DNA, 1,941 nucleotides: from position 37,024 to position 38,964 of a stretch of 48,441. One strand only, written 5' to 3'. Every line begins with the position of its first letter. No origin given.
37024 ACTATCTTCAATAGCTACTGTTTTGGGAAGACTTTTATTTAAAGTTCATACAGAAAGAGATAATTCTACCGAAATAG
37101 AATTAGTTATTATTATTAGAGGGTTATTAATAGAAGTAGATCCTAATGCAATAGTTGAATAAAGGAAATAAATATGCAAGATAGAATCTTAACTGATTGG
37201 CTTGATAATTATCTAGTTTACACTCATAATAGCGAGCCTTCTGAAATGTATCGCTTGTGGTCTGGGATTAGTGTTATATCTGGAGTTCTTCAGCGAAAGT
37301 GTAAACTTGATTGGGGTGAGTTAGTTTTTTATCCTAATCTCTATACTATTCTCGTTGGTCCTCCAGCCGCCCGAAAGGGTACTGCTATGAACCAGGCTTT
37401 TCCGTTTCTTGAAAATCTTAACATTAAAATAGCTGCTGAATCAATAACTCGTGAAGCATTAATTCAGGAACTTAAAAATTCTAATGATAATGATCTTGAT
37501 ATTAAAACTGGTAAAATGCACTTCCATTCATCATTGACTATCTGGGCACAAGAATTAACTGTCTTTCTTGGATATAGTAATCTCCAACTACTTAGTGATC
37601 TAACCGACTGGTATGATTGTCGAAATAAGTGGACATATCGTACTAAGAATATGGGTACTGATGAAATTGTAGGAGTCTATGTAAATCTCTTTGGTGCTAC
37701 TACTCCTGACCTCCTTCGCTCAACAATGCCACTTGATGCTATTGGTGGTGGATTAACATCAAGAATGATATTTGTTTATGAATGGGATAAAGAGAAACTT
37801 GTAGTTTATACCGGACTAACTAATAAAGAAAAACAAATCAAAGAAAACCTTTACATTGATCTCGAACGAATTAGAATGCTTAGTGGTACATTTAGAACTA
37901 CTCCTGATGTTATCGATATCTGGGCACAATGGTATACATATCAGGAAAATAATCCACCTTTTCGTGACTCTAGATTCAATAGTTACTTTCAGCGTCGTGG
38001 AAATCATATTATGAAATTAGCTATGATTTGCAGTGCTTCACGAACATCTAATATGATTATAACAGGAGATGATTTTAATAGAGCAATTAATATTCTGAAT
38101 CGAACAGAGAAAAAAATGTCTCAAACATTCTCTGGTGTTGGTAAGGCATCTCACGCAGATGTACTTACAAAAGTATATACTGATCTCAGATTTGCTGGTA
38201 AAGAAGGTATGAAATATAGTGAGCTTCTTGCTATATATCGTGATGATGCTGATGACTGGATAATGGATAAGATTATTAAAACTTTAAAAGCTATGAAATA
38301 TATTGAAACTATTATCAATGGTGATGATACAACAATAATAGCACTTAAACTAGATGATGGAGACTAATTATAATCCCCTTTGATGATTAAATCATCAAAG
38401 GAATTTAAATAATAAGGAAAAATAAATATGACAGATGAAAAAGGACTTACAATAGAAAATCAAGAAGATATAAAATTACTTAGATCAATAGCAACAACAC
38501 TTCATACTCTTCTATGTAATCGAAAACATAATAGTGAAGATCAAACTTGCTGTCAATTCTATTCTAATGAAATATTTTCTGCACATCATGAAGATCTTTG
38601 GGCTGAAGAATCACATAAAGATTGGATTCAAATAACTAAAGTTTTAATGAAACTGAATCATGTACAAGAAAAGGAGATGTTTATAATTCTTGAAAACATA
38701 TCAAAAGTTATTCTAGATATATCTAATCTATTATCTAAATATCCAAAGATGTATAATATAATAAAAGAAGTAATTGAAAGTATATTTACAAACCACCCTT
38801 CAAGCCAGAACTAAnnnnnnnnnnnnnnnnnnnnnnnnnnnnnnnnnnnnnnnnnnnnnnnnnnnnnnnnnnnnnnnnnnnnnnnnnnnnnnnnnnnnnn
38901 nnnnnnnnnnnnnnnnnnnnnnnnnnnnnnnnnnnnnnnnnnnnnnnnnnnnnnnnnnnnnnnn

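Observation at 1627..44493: A perfectly conserved 21-bp palindrome in 22 copies punctuates both transcription arms of the phage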

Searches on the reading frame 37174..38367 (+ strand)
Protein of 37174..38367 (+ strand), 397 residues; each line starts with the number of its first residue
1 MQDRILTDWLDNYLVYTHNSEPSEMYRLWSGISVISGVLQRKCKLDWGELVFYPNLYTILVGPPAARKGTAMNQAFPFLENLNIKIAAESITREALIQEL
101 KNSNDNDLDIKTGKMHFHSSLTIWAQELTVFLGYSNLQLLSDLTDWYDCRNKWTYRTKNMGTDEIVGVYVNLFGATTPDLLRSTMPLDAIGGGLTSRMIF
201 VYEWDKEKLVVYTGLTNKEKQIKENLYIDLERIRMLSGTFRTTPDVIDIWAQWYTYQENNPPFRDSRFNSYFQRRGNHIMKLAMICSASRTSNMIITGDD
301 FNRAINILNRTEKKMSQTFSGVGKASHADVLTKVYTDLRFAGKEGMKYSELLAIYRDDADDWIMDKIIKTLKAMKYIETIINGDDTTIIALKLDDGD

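Call 7: search_protein_families(library=phrogs, proteins=[window:37174-38367:+])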
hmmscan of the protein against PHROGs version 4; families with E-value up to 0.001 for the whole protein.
window:37174-38367:+ (397 aa): 4 families
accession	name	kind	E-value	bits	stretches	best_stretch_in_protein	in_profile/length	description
phrog_14296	-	DNA, RNA and nucleotide metabolism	1.3e-62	213.1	1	7-347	2-342/417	DNA primase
phrog_3022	-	DNA, RNA and nucleotide metabolism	1.5e-06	27.9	1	147-378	507-768/788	DNA primase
phrog_10514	-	DNA, RNA and nucleotide metabolism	0.00013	21.4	0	11-208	345-541/750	DNA primase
phrog_5311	-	DNA, RNA and nucleotide metabolism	0.00021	20.6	0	10-375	267-657/692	helicase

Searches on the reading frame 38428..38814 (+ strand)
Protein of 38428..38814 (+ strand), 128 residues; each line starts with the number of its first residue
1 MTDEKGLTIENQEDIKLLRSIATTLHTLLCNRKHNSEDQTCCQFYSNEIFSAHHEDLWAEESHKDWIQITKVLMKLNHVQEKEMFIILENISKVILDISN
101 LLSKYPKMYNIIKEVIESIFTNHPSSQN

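Call 24: search_protein_families(library=pfam, proteins=[window:38428-38814:+], max_evalue=0.01)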
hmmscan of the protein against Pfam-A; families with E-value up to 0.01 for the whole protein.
window:38428-38814:+ (128 aa): 0 families

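Call 59: search_protein_families(library=pfam, proteins=[window:38428-38814:+], max_evalue=1)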
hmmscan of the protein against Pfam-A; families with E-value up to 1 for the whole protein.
window:38428-38814:+ (128 aa): 1 family
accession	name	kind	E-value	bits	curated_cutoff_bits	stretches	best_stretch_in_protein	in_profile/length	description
PF12205.13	GIT1_C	-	0.37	11.5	25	1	69-118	15-67/110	G protein-coupled receptor kinase-interacting protein 1 C term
